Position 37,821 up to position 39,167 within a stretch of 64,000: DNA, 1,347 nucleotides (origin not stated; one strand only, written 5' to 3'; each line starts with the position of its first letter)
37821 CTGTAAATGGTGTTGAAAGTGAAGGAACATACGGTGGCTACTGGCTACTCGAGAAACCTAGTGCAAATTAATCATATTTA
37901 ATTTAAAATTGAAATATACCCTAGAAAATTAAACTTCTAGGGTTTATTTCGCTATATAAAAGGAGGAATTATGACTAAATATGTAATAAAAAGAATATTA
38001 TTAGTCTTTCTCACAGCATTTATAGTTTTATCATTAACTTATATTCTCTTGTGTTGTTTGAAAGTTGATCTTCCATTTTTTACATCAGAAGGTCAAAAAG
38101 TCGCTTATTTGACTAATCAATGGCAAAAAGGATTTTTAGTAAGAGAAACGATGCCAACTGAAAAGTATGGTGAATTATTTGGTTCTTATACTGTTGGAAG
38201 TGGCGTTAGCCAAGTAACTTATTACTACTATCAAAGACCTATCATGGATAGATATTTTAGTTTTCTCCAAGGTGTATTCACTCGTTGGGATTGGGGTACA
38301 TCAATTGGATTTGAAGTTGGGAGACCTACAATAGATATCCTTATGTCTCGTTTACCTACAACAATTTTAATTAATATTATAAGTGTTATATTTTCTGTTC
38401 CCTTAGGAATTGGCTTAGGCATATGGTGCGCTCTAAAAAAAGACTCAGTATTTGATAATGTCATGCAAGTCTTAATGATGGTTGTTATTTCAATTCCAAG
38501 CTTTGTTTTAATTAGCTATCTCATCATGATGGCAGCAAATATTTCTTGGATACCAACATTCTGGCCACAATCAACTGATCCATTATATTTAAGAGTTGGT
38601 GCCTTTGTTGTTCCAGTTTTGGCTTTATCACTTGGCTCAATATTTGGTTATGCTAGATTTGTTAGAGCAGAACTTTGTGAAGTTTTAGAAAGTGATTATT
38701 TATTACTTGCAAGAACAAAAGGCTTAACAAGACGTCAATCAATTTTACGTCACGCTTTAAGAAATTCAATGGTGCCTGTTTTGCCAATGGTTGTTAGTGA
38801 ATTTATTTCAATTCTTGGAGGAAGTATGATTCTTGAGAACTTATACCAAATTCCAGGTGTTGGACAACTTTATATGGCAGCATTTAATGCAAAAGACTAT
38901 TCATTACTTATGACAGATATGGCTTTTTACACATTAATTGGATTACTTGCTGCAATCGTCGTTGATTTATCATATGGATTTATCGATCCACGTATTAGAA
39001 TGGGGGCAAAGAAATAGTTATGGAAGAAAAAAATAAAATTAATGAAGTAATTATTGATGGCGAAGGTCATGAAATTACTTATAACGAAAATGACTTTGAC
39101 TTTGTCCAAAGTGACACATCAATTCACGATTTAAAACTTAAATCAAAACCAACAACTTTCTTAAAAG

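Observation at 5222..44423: Five copies of a phased direct-repeat motif TRTTAA-N5-TRTTAA-(G/A)AAA upstream of surface-lipoprotein and transporter operons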

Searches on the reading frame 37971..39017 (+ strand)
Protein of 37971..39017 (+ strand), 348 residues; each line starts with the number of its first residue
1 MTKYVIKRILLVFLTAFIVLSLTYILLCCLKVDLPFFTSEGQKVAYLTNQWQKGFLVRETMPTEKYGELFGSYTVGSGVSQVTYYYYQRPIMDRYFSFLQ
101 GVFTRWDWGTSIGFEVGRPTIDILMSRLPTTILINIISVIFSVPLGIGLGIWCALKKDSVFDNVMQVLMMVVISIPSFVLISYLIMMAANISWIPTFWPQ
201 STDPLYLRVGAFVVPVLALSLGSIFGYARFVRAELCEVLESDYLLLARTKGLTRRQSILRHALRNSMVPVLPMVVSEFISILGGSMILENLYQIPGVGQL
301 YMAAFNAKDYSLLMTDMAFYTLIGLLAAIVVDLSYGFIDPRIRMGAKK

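Call 15: find_encoding_contigs(protein=window:37971-39017:+, flank=10000, max_places=6)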
Protein window:37971-39017:+ (348 aa): 20 contigs read that carry it; 6 places shown.
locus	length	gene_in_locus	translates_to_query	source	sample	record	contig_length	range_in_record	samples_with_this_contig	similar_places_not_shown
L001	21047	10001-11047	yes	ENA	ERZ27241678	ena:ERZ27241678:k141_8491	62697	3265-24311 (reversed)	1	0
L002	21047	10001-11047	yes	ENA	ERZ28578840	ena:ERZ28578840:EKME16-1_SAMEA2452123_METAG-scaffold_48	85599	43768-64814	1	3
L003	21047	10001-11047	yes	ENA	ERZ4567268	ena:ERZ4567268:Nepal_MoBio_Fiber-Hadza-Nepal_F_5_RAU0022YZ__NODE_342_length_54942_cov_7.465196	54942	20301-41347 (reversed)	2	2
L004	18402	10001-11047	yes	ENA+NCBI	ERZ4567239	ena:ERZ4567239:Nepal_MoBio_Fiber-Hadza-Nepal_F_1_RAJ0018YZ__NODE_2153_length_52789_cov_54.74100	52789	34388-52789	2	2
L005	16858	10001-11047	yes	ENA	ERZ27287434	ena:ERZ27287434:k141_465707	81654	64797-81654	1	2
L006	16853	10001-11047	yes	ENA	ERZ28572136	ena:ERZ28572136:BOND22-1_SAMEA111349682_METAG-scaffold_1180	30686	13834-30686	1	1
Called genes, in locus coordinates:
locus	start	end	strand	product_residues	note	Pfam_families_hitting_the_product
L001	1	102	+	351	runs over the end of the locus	PF00528:BPD_transp_1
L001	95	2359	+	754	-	PF12911:OppC_N, PF00528:BPD_transp_1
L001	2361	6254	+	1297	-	PF00005:ABC_tran, PF13401:AAA_22 (faint), PF00005:ABC_tran, PF13304:AAA_21, PF08352:oligo_HPY, PF00005:ABC_tran, PF08352:oligo_HPY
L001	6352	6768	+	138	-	PF13038:DUF3899 (weak)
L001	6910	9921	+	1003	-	-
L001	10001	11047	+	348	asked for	PF00528:BPD_transp_1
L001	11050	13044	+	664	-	PF12911:OppC_N (weak), PF00528:BPD_transp_1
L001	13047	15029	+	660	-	PF00005:ABC_tran, PF13304:AAA_21, PF08352:oligo_HPY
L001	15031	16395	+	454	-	PF00005:ABC_tran, PF08352:oligo_HPY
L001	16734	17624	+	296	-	PF00497:SBP_bac_3, PF10613:Lig_chan-Glu_bd (weak)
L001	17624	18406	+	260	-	PF00528:BPD_transp_1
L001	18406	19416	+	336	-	PF13175:AAA_15 (faint), PF02463:SMC_N (weak), PF00005:ABC_tran, PF13304:AAA_21, PF00005:ABC_tran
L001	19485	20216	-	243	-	PF00205:TPP_enzyme_M (faint), PF02146:SIR2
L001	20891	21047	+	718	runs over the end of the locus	-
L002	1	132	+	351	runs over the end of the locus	PF00528:BPD_transp_1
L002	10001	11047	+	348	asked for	PF00528:BPD_transp_1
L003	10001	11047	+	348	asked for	PF00528:BPD_transp_1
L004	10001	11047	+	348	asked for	PF00528:BPD_transp_1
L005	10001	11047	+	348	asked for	PF00528:BPD_transp_1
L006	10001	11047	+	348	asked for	PF00528:BPD_transp_1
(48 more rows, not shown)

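Call 16: find_related_loci(query=window:37971-39017:+, collection=genome_contigs, flank=10000)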
Query window:37971-39017:+ (348 aa) in genome_contigs; peptide patterns used: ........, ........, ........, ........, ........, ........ (x = any residue, [..] = any of these).
36 stretches matched a pattern; 22 encode a relative of the query (tblastn E <= 1e-3); 22 distinct loci.
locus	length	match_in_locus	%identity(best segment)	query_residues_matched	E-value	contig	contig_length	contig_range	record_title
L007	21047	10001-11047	73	1-348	3e-172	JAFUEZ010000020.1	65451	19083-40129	MAG: Bacilli bacterium isolate RGIG4434 Roe_deer_Omasum-3__c149638, whole genome shotgun sequence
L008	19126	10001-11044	73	1-348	2e-171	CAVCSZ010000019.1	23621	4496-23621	bacterium isolate H07602-L1_cleanbin_000020 genome assembly, contig: Spades_H07602-L1_contig_1074, whole genome shotgun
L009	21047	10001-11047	72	1-348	2e-169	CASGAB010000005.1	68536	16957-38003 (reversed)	uncultured bacterium isolate O95_L1_312312_idba_bin.133 genome assembly, contig: O95_L1_312312_idba_bin.133.fa_scaffold_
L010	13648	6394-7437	71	1-348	9e-167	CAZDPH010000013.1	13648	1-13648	MAG TPA_asm: uncultured Staphylococcaceae bacterium isolate binchicken_co323_322 genome assembly, contig: NODE_4849_leng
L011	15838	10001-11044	69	1-348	4e-165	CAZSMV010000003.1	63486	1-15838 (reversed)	MAG TPA_asm: uncultured Staphylococcaceae bacterium isolate binchicken_co323_13 genome assembly, contig: NODE_262_length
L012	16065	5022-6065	69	1-348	2e-163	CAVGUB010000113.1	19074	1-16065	Phocaeicola dorei isolate H07667-L1_cleanbin_000063 genome assembly, contig: Spades_H07667-L1_contig_2503, whole genome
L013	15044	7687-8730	71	1-348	2e-162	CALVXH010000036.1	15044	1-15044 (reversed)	MAG: uncultured Bacilli bacterium isolate BRZ_SL__bin15 genome assembly, contig: BRZ_SL__NODE_6372_length_15044_cov_5.82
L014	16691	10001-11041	69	1-348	1e-156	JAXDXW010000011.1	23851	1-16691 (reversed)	MAG: Candidatus Onthovivens sp. isolate SUG2468 k141_4133784, whole genome shotgun sequence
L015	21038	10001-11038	68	1-348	1e-154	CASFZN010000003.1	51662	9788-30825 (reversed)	uncultured bacterium isolate SI.B36.metabat-bins.38 genome assembly, contig: SI.B36.metabat-bins.38.fa_k141_49179, whole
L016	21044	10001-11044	65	1-348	4e-152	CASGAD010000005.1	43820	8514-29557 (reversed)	uncultured bacterium isolate SI.B54.metabat-bins.49 genome assembly, contig: SI.B54.metabat-bins.49.fa_k141_34641, whole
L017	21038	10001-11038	69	1-348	2e-150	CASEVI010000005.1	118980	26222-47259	uncultured bacterium isolate A67_L2_327327_idba_bin.107 genome assembly, contig: A67_L2_327327_idba_bin.107.fa_scaffold_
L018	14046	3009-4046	66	1-348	3e-143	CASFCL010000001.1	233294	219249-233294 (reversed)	uncultured bacterium isolate O103_L3_316316_idba_bin.85 genome assembly, contig: O103_L3_316316_idba_bin.85.fa_scaffold_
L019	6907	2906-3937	62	1-346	2e-141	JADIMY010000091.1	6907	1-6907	MAG: Candidatus Onthovivens merdipullorum isolate 11159 E1M07__C290869_L6907_SRR9113726, whole genome shotgun sequence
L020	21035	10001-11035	53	1-348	1e-117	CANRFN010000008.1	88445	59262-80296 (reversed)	MAG: uncultured Oscillospiraceae bacterium isolate Lapin-023__bin47 genome assembly, contig: Lapin-023__NODE_331_length_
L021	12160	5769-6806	53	1-348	1e-117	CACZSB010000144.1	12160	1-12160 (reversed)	MAG: uncultured Lachnospiraceae bacterium isolate RUG12894 genome assembly, contig: RUG12894_asm_144, whole genome shotg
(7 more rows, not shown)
